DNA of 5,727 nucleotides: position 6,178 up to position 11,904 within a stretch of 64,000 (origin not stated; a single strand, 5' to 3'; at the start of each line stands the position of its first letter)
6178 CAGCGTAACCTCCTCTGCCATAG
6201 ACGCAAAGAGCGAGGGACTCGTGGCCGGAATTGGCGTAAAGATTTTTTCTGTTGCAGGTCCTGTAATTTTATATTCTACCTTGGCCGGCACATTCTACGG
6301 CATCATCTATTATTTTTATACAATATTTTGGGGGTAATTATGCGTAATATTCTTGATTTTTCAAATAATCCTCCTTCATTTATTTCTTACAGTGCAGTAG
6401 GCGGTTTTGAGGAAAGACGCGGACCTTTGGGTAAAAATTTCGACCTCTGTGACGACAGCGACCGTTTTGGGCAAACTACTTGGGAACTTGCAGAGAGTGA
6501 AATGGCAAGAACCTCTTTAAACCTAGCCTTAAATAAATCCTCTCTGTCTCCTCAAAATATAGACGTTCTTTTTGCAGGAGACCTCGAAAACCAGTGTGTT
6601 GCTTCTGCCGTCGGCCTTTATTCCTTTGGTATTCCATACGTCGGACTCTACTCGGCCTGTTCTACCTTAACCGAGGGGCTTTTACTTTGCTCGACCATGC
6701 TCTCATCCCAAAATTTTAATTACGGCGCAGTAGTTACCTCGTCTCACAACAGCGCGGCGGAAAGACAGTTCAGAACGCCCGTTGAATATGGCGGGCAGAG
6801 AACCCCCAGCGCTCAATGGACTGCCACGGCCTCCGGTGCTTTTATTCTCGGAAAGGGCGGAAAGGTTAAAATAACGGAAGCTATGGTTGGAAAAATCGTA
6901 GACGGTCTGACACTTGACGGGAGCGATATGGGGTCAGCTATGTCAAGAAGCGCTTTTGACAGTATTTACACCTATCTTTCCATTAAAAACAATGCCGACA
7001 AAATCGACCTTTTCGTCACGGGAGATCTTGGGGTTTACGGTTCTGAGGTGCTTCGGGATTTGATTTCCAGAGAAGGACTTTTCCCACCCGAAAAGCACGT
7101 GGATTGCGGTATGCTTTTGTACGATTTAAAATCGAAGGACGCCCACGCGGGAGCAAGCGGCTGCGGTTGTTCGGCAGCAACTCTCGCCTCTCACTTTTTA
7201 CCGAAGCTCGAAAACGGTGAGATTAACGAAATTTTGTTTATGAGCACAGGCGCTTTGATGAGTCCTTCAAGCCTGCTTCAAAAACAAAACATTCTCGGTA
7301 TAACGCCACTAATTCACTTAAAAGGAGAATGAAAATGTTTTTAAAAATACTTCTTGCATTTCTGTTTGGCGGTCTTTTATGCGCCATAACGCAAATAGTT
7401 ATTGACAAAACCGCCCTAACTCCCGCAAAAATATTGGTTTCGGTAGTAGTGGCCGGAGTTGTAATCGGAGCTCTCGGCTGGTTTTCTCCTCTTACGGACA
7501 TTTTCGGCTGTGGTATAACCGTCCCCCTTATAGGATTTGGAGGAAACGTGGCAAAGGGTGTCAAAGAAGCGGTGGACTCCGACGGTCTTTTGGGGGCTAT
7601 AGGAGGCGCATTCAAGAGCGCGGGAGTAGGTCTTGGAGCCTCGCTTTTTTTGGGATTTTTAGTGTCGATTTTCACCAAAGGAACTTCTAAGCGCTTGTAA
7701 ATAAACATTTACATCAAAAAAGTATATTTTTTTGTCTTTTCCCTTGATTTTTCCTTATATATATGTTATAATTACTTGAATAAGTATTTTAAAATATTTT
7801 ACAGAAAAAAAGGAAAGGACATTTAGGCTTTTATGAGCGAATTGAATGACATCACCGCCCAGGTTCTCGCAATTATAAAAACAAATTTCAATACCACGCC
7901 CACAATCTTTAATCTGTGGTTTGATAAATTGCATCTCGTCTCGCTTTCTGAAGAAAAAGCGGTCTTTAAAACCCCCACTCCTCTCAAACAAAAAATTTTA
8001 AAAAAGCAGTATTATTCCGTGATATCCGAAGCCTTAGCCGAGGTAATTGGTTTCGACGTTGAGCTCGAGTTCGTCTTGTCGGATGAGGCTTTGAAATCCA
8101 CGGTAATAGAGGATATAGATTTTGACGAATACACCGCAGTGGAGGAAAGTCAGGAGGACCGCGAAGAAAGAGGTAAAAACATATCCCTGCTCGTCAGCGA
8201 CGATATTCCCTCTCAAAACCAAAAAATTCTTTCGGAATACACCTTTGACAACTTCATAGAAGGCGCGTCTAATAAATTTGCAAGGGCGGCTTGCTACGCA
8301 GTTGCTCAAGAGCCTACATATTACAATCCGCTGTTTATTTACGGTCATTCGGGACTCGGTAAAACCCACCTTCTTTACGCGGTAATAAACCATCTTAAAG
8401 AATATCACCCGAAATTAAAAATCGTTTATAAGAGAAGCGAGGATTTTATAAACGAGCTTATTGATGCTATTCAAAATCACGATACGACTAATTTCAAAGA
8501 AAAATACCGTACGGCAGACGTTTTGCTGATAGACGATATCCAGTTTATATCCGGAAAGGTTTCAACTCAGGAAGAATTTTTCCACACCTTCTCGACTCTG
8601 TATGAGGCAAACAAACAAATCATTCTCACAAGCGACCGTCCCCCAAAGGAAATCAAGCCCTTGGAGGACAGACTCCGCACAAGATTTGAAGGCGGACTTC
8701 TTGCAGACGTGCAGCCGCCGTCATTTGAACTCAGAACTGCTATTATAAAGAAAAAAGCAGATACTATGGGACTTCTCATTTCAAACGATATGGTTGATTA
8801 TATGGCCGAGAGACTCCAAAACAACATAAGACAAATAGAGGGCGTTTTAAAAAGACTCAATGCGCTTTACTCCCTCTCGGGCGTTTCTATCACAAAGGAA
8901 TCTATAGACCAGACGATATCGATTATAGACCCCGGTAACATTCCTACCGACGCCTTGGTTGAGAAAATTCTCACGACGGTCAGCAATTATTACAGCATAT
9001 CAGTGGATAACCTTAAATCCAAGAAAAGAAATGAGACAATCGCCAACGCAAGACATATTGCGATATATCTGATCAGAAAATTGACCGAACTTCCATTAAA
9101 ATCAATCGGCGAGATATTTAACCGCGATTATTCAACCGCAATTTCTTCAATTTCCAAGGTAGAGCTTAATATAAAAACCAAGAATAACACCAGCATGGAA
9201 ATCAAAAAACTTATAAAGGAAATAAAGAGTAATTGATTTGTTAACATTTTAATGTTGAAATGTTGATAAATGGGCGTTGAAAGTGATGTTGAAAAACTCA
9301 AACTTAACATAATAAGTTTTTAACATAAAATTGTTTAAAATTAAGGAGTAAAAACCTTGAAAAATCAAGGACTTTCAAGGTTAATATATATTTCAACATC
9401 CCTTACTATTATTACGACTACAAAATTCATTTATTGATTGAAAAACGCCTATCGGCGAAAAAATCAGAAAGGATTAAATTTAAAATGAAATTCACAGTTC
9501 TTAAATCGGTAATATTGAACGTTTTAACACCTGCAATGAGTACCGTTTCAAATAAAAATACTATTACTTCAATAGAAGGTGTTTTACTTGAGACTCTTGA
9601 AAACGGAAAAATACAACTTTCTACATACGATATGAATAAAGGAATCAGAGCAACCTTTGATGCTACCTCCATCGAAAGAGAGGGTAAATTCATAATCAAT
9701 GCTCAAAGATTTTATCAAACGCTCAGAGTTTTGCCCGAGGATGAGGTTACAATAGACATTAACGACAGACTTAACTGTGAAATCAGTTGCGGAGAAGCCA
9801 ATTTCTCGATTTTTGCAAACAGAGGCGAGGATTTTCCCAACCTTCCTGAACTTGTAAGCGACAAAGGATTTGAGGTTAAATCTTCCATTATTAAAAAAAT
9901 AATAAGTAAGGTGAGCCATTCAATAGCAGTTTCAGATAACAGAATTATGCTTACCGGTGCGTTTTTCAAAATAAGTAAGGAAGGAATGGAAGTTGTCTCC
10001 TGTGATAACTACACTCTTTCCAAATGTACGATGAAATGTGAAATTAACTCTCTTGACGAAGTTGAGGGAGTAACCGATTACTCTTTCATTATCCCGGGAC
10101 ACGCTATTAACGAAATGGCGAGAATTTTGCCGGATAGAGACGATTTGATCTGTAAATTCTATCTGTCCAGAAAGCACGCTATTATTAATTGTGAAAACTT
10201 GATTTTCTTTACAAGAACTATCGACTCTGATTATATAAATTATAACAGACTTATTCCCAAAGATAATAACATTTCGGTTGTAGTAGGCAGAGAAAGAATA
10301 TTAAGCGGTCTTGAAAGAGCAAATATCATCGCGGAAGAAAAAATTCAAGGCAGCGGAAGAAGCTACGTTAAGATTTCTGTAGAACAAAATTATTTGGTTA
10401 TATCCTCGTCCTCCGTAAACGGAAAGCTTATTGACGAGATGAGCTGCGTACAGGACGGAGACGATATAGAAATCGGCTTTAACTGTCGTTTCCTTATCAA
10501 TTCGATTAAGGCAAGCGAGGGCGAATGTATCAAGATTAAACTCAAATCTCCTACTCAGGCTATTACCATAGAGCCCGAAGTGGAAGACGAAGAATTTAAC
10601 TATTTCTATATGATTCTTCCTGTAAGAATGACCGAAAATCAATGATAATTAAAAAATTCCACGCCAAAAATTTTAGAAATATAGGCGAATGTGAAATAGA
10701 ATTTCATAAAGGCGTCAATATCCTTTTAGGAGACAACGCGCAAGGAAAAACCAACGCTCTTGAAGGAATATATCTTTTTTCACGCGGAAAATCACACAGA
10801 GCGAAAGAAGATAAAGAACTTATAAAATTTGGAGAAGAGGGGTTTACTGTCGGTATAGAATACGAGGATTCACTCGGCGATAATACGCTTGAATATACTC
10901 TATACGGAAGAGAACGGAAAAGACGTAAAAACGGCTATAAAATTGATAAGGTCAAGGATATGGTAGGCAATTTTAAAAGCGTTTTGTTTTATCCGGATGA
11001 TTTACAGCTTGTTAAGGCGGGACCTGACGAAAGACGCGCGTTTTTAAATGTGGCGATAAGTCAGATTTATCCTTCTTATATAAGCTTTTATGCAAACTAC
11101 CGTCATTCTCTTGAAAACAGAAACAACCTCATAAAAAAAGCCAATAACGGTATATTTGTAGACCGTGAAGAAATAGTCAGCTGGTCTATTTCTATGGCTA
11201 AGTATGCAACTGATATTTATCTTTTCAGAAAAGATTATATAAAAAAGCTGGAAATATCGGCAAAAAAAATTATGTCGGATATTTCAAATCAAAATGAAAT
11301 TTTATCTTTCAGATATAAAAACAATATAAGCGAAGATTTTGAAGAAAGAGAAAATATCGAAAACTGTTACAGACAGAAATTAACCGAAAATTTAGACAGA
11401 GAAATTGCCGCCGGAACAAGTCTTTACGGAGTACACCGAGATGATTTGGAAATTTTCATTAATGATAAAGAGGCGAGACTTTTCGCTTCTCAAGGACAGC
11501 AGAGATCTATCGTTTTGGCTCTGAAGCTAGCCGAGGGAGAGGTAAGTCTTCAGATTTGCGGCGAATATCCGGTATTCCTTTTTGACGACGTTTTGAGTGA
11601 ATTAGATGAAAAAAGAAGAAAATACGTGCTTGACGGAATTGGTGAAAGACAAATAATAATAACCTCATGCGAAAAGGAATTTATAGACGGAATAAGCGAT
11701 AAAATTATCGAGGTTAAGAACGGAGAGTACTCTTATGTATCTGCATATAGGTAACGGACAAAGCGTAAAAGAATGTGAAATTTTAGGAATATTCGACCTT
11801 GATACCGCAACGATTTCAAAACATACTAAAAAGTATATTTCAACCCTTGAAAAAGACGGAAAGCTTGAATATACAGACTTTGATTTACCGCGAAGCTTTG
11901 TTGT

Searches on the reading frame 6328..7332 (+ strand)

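Call 77: search_protein_families(library=pfam, proteins=[window:6328-7332:+], max_evalue=0.00001)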
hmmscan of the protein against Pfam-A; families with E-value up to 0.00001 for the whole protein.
window:6328-7332:+ (334 aa): 1 family
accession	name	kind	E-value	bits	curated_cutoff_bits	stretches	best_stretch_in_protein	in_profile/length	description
PF07451.17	SpoVAD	-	3.6e-104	348.5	22.1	1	13-329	8-326/329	Stage V sporulation protein AD (SpoVAD)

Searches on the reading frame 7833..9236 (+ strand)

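Call 77: search_protein_families(library=pfam, proteins=[window:7833-9236:+], max_evalue=0.00001)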
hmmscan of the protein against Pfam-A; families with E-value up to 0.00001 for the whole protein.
window:7833-9236:+ (467 aa): 4 families
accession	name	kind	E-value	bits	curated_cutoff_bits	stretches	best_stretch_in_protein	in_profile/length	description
PF00308.24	Bac_DnaA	-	6.5e-66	221.9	23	1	135-291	4-161/162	Bacterial DnaA ATPAse domain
PF08299.17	Bac_DnaA_C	-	2.9e-23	82.1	31.5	1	376-443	1-69/69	Bacterial dnaA protein helix-turn-helix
PF01695.23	IstB_IS21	-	2e-08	34.5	24.1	1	167-270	95-195/238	IstB-like ATP binding protein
PF00004.35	AAA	-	2.1e-06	28.6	21.2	1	168-286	2-128/131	ATPase family associated with various cellular activities (AAA)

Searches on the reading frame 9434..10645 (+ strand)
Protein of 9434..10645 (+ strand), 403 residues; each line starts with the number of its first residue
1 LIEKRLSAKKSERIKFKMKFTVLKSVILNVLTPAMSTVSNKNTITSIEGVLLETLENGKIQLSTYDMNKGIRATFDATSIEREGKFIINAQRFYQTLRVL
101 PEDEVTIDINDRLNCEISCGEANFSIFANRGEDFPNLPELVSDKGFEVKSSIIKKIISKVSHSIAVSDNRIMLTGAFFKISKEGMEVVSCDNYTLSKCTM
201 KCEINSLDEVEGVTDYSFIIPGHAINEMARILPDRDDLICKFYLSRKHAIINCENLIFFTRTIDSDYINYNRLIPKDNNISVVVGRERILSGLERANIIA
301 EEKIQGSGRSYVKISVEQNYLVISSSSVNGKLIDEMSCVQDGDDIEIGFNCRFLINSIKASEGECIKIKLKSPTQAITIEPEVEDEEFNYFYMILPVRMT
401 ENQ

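Call 77: search_protein_families(library=pfam, proteins=[window:9434-10645:+], max_evalue=0.00001)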
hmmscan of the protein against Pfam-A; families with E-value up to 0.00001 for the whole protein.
window:9434-10645:+ (403 aa): 3 families
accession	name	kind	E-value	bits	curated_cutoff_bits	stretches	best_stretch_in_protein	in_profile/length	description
PF00712.24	DNA_pol3_beta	-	1.2e-25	90.4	24.4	1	18-138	1-120/120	DNA polymerase III beta subunit, N-terminal domain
PF02768.20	DNA_pol3_beta_3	-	7.6e-18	64.9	27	1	272-393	2-118/121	DNA polymerase III beta subunit, C-terminal domain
PF02767.21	DNA_pol3_beta_2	-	1.6e-17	64.3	27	1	148-267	2-114/116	DNA polymerase III beta subunit, central domain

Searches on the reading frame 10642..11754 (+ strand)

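Call 77: search_protein_families(library=pfam, proteins=[window:10642-11754:+], max_evalue=0.00001)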
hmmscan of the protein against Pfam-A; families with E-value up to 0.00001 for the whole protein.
window:10642-11754:+ (370 aa): 3 families
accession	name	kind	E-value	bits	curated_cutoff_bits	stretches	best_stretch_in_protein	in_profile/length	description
PF02463.25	SMC_N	-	8.1e-18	65.1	40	1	3-360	2-213/220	RecF/RecN/SMC N terminal domain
PF13175.12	AAA_15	-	7.2e-11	42.8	32.1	1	1-250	1-178/374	AAA ATPase domain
PF13476.12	AAA_23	-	2.6e-06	28.6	27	1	7-233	3-177/201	AAA domain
